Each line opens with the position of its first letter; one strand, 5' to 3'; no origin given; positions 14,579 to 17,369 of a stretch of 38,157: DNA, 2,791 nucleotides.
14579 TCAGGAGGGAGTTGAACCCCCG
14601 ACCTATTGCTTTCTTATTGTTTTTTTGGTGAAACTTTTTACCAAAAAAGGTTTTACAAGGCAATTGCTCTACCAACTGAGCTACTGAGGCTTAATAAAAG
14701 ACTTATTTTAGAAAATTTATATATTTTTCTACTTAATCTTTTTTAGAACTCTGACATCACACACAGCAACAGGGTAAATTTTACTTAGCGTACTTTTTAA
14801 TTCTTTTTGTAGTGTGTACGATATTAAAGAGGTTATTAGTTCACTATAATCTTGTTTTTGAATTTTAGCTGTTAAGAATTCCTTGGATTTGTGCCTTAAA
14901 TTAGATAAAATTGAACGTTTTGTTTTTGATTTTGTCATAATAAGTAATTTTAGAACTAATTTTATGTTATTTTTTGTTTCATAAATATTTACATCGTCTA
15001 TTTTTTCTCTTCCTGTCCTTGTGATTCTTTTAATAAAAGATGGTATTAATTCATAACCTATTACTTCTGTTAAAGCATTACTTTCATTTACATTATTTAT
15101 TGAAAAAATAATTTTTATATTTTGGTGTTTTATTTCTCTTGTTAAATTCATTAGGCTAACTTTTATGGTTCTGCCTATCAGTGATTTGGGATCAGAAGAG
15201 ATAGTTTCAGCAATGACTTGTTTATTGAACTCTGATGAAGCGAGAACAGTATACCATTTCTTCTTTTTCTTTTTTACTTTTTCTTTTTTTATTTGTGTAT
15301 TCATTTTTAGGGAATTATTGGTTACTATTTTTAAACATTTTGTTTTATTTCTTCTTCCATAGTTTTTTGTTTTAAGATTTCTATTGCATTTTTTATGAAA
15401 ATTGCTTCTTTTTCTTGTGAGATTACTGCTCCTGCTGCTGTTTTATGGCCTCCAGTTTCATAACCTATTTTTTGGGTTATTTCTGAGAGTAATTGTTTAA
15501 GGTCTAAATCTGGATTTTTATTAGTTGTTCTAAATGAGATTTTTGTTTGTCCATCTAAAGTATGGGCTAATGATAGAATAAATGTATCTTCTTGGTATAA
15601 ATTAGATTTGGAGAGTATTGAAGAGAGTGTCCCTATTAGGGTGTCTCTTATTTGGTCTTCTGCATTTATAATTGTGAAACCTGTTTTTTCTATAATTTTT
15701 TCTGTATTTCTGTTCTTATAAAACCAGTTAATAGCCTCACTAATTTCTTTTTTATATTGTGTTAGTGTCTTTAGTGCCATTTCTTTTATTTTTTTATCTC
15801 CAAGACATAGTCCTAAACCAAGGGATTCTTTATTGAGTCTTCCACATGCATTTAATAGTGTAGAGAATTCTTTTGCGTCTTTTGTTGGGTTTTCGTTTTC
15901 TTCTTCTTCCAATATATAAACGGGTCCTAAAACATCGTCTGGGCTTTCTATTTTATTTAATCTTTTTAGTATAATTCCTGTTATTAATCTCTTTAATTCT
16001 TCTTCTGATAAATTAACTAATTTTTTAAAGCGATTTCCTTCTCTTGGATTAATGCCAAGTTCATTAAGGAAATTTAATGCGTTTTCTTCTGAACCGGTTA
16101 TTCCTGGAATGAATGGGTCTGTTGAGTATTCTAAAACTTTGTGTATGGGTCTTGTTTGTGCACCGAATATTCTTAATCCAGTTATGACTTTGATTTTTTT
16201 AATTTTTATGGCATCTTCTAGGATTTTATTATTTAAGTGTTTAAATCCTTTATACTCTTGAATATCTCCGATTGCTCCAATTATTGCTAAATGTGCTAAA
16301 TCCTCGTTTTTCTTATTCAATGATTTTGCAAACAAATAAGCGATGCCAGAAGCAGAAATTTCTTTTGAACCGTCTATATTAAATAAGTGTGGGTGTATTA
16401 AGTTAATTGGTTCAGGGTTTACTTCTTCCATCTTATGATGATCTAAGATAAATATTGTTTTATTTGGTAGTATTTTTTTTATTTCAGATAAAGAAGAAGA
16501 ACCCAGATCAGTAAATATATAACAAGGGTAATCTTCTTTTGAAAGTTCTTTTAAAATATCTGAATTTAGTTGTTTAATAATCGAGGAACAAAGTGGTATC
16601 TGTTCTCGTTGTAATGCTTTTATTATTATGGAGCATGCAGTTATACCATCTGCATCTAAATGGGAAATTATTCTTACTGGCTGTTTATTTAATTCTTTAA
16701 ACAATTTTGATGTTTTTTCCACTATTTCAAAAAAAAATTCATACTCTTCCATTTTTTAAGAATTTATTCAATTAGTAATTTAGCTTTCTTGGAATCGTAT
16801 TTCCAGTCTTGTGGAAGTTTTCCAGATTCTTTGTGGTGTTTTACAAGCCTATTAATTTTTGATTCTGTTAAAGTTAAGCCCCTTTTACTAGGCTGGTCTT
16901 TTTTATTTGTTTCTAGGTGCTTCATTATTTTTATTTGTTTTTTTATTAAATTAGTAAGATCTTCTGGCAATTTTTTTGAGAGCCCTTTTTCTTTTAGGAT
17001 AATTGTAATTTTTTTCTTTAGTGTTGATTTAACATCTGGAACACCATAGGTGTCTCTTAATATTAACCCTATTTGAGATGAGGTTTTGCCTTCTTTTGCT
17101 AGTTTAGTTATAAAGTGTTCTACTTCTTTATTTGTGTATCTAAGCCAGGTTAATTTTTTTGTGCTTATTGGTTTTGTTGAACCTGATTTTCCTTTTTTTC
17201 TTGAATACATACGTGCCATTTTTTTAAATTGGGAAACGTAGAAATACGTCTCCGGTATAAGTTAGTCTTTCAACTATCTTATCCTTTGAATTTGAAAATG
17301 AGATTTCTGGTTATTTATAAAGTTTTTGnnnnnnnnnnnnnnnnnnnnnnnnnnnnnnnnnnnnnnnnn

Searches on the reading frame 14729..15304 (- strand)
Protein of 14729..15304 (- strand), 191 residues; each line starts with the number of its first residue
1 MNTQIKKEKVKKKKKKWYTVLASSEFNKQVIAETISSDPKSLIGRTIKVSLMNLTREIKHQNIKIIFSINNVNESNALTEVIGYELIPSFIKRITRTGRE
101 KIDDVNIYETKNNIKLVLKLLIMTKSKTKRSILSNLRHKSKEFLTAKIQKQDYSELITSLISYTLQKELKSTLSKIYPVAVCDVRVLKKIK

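Call 44: search_protein_families(library=pfam, proteins=[window:14729-15304:-], max_evalue=0.01)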
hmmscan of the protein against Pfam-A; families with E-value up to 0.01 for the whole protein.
window:14729-15304:- (191 aa): 1 family
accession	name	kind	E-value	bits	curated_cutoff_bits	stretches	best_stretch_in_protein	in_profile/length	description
PF01015.23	Ribosomal_S3Ae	-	6.3e-38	130.7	29.3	1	6-188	4-186/191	Ribosomal S3Ae family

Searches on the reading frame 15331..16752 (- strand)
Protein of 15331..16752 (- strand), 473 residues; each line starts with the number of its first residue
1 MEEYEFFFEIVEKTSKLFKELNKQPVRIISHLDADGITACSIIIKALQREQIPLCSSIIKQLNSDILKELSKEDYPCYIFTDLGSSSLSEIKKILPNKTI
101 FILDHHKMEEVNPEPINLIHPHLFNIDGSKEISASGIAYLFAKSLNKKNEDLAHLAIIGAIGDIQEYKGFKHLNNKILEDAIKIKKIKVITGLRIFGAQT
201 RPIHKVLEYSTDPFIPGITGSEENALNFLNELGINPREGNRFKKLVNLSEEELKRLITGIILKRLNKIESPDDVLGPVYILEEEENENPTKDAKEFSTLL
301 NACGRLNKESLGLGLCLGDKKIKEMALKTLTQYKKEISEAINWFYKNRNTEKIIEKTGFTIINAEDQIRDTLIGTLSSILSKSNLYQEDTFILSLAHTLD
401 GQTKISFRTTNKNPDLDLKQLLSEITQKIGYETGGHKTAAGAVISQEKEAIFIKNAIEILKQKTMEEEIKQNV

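Call 12: search_protein_families(library=pfam, proteins=[window:15331-16752:-])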
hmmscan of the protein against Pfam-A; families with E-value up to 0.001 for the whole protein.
window:15331-16752:- (473 aa): 3 families
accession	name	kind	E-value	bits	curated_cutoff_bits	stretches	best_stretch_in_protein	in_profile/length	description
PF21763.2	DHH_CID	-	1.9e-21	76.7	27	1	195-266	1-72/84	DHH-CID domain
PF01368.27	DHH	-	5.3e-11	43.3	28.1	1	26-159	2-124/125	DHH family, N-terminal domain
PF02272.25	DHHA1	-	6.4e-08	33.4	25.9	1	388-461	30-101/102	DHHA1 domain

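Call 68: find_homologous_proteins(query=window:15331-16752:-, max_evalue=1e-30)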
Query window:15331-16752:- (473 aa): 2116 proteins with E <= 1e-30 among 8000 candidates; the best 120 are listed.
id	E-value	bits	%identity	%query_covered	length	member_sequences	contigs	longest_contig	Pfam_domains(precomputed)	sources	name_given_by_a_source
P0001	3.2e-285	964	95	99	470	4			PF21763.3,PF01368.28,PF02272.25,PF27767.1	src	-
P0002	3.2e-187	641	60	99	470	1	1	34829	PF21763.3,PF01368.28,PF02724.20,PF02272.25,PF27767.1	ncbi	-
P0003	6.1e-173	594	61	99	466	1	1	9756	PF21763.3,PF01368.28,PF02724.20,PF02272.25,PF27767.1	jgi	-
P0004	3.4e-172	591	58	98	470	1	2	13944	PF21763.3,PF01368.28,PF02272.25,PF27767.1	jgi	-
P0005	3.1e-171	588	59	99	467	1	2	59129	PF21763.3,PF01368.28,PF02272.25,PF27767.1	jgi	-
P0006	9.7e-171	587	61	99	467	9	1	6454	PF21763.3,PF01368.28,PF02724.20,PF02272.25,PF27767.1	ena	-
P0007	1.5e-170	586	58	99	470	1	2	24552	PF21763.3,PF01368.28,PF02272.25,PF27767.1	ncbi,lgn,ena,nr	ncbi:MAG: DHH family phosphoesterase [Nanoarchaeota archaeon]|nr:DHH family phosphoesterase [Nanoarc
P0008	3.2e-170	585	59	99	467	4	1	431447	PF21763.3,PF01368.28,PF02724.20,PF02272.25,PF27767.1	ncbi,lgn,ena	-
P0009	5.2e-170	584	58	97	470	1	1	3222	PF21763.3,PF01368.28,PF02272.25,PF27767.1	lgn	-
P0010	3.2e-169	582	56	99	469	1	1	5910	PF21763.3,PF01368.28,PF02272.25,PF27767.1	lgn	-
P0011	6.9e-169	580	57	99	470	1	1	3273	PF21763.3,PF01368.28,PF02272.25,PF27767.1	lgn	-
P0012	1.2e-168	580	56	99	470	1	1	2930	PF21763.3,PF01368.28,PF02272.25,PF27767.1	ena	-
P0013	1.4e-168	579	60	98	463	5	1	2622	PF21763.3,PF01368.28,PF02272.25,PF27767.1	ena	-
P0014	4.3e-168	578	55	97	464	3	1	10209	PF21763.3,PF01368.28,PF02724.20,PF02272.25,PF27767.1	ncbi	ncbi:MAG: DHH family phosphoesterase [Candidatus Nanoarchaeia archaeon]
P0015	1.2e-167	576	55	99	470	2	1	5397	PF21763.3,PF01368.28,PF02272.25,PF27767.1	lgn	-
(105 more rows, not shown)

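Call 69: find_encoding_contigs(protein=P0001, flank=10000, max_places=4)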
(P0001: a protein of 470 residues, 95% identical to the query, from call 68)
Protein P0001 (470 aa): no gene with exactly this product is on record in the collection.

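Call 70: find_encoding_contigs(protein=P0002, flank=10000, max_places=2)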
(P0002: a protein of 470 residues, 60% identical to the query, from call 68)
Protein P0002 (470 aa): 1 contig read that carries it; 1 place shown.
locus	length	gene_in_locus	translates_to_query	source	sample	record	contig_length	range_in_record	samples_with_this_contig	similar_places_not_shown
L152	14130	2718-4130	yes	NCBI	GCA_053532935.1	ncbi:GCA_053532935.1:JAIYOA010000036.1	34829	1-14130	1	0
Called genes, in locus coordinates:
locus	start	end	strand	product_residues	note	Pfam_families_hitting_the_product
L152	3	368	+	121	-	?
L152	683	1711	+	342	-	PF00078:RVT_1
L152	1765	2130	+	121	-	-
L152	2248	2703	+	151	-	PF08069:Ribosomal_S13_N, PF00312:Ribosomal_S15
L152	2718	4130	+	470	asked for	PF01368:DHH, PF02724:CDC45 (faint), PF27767:Arc_Cdc45 (weak), PF21763:DHH_CID, PF02272:DHHA1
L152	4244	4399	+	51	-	-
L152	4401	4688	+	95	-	-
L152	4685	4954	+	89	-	PF05016:ParE_toxin (weak)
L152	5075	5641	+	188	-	PF01015:Ribosomal_S3Ae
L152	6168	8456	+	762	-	PF05124:S_layer_C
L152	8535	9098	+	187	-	-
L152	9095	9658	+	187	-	-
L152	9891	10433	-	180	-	-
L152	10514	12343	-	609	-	-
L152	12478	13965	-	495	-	PF02885:Glycos_trans_3N, PF00591:Glycos_transf_3, PF07831:PYNP_C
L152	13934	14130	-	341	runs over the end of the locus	PF01594:AI-2E_transport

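Call 71: find_encoding_contigs(protein=P0008, flank=10000, max_places=2)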
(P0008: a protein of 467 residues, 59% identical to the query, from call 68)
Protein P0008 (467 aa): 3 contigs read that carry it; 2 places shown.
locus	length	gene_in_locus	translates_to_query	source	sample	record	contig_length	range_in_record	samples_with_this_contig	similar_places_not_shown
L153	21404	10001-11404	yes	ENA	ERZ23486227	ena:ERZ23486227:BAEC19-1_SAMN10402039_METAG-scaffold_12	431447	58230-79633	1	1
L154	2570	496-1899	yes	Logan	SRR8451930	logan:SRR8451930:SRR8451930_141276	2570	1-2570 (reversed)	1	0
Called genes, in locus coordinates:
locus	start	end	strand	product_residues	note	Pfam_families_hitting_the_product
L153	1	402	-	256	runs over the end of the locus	PF09754:PAC2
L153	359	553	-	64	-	PF04135:Nop10p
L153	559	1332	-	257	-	PF00575:S1, PF07541:EIF_2_alpha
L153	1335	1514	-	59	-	PF01667:Ribosomal_S27e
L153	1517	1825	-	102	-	PF00935:Ribosomal_L44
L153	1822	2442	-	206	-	PF22090:Gins51_C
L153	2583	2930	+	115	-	-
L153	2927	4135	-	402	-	PF01676:Metalloenzyme, PF10143:PhosphMutase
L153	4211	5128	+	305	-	PF01142:TruD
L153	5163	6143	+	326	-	PF00448:SRP54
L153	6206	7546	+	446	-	PF02881:SRP54_N, PF00448:SRP54, PF01656:CbiA (faint), PF02978:SRP_SPB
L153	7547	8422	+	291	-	-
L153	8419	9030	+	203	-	PF01636:APH (faint), PF07714:PK_Tyr_Ser-Thr, PF00069:Pkinase, PF01163:RIO1, PF06293:Kdo (weak), PF03109:ABC1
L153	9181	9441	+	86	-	-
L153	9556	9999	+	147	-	PF08069:Ribosomal_S13_N, PF00312:Ribosomal_S15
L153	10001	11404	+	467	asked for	PF01368:DHH, PF02724:CDC45 (weak), PF27767:Arc_Cdc45, PF21763:DHH_CID, PF02272:DHHA1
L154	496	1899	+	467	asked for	PF01368:DHH, PF02724:CDC45 (weak), PF27767:Arc_Cdc45, PF21763:DHH_CID, PF02272:DHHA1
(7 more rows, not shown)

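Call 73: find_encoding_contigs(protein=P0003, flank=10000, max_places=1)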
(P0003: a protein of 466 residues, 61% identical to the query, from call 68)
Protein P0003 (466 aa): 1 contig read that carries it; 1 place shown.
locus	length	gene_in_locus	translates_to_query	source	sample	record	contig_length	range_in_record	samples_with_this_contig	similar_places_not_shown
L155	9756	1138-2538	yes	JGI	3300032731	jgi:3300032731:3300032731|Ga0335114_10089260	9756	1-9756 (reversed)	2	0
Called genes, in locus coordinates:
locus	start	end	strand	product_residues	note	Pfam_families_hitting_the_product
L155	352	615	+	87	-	-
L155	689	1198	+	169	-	PF08069:Ribosomal_S13_N, PF00312:Ribosomal_S15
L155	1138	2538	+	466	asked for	PF01368:DHH, PF02724:CDC45 (weak), PF27767:Arc_Cdc45 (weak), PF21763:DHH_CID, PF02272:DHHA1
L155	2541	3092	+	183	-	PF01015:Ribosomal_S3Ae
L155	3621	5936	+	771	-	PF05124:S_layer_C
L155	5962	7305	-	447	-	PF13173:AAA_14, PF13635:DUF4143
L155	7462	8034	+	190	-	-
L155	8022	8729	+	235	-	PF03452:Anp1 (faint), PF00535:Glycos_transf_2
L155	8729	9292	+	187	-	-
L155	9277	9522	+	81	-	-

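Call 74: find_encoding_contigs(protein=P0004, flank=10000, max_places=1)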
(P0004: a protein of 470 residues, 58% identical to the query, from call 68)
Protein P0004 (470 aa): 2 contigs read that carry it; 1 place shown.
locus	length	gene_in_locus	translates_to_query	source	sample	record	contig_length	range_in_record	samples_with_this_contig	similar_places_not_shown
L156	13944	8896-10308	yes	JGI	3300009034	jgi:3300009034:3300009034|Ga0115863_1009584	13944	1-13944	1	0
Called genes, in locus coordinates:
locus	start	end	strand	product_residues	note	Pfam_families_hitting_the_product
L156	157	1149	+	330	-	PF01336:tRNA_anti-codon (weak), PF08646:Rep_fac-A_C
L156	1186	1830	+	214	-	-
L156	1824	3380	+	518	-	-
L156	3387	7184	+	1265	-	PF11617:Cu-binding_MopE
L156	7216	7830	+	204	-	PF00069:Pkinase, PF01163:RIO1, PF01636:APH (weak), PF03109:ABC1, PF06293:Kdo, PF07714:PK_Tyr_Ser-Thr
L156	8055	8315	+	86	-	PF03144:GTP_EFTU_D2 (weak)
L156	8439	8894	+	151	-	PF08069:Ribosomal_S13_N, PF00312:Ribosomal_S15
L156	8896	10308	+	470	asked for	PF01368:DHH, PF27767:Arc_Cdc45, PF21763:DHH_CID, PF02272:DHHA1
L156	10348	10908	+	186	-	PF01015:Ribosomal_S3Ae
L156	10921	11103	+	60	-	PF12797:Fer4_2 (weak), PF00037:Fer4 (faint), PF12837:Fer4_6 (weak), PF13237:Fer4_10, PF14697:Fer4_21 (faint), PF13183:Fer4_8 (faint), PF12838:Fer4_7 (weak), PF13187:Fer4_9, +3 more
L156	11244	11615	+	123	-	-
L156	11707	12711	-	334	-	PF04055:Radical_SAM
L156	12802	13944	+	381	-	?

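Call 75: find_encoding_contigs(protein=P0005, flank=10000, max_places=1)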
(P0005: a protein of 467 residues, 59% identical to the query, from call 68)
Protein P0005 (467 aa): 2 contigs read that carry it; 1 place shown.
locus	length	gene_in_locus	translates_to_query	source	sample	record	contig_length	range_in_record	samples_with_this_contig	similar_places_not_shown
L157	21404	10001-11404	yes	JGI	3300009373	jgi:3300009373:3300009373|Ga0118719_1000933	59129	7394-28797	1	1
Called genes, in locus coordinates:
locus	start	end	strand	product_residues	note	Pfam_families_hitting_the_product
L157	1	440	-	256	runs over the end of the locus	PF09754:PAC2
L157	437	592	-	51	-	PF04135:Nop10p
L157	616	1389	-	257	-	PF00575:S1, PF07541:EIF_2_alpha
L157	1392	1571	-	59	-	PF01667:Ribosomal_S27e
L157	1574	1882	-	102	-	PF00935:Ribosomal_L44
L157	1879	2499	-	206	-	PF22090:Gins51_C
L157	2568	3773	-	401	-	PF01676:Metalloenzyme, PF10143:PhosphMutase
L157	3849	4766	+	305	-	PF01142:TruD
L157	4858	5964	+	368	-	-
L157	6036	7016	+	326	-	PF02881:SRP54_N (weak), PF00448:SRP54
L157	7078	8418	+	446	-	PF02881:SRP54_N, PF00448:SRP54, PF01656:CbiA (weak), PF02978:SRP_SPB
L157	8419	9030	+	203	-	PF01636:APH (faint), PF07714:PK_Tyr_Ser-Thr, PF00069:Pkinase, PF01163:RIO1, PF06293:Kdo (weak), PF03109:ABC1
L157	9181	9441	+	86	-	-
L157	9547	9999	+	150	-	PF08069:Ribosomal_S13_N, PF00312:Ribosomal_S15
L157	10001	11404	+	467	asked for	PF01368:DHH, PF27767:Arc_Cdc45, PF21763:DHH_CID, PF02272:DHHA1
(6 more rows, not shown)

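Call 76: find_encoding_contigs(protein=P0007, flank=10000, max_places=1)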
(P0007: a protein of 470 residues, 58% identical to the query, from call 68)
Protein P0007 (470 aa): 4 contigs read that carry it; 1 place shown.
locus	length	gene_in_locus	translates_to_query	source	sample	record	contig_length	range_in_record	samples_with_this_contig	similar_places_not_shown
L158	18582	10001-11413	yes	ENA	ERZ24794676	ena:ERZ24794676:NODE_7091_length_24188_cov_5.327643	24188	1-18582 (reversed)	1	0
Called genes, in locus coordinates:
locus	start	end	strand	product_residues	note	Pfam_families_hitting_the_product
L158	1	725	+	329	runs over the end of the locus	PF01336:tRNA_anti-codon (weak), PF08646:Rep_fac-A_C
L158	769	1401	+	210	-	-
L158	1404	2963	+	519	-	-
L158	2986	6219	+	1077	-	PF11617:Cu-binding_MopE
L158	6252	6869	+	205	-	PF00069:Pkinase, PF01163:RIO1, PF01636:APH (faint), PF06293:Kdo (weak), PF07714:PK_Tyr_Ser-Thr, PF03109:ABC1, PF06176:WaaY (weak)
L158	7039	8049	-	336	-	-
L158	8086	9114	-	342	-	-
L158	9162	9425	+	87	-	PF03144:GTP_EFTU_D2 (weak)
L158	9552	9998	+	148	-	PF08069:Ribosomal_S13_N, PF00312:Ribosomal_S15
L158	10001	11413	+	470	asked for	PF01368:DHH, PF27767:Arc_Cdc45, PF21763:DHH_CID, PF02272:DHHA1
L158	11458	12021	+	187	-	PF01015:Ribosomal_S3Ae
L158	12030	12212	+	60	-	PF12797:Fer4_2 (weak), PF00037:Fer4 (weak), PF12837:Fer4_6, PF13237:Fer4_10, PF13459:Fer4_15 (weak), PF14697:Fer4_21, PF12838:Fer4_7, PF13187:Fer4_9, +7 more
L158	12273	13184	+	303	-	PF00535:Glycos_transf_2, PF10111:Glyco_tranf_2_2, PF13641:Glyco_tranf_2_3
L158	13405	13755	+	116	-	-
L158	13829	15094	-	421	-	PF04055:Radical_SAM, PF13186:SPASM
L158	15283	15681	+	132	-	-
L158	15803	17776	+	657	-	-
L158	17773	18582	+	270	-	?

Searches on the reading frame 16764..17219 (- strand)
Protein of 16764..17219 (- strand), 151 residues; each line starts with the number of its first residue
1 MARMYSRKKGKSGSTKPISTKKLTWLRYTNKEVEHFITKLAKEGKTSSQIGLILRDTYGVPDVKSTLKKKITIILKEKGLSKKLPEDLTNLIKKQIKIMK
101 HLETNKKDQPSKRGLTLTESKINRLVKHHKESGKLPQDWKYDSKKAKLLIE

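Call 44: search_protein_families(library=pfam, proteins=[window:16764-17219:-], max_evalue=0.01)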
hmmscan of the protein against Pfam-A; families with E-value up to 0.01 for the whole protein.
window:16764-17219:- (151 aa): 2 families
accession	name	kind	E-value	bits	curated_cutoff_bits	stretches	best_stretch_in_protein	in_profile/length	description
PF08069.17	Ribosomal_S13_N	-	1.9e-25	89.1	25.4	1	1-60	1-60/60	Ribosomal S13/S15 N-terminal domain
PF00312.27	Ribosomal_S15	-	7.1e-12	45.8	31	1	71-148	2-80/81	Ribosomal protein S15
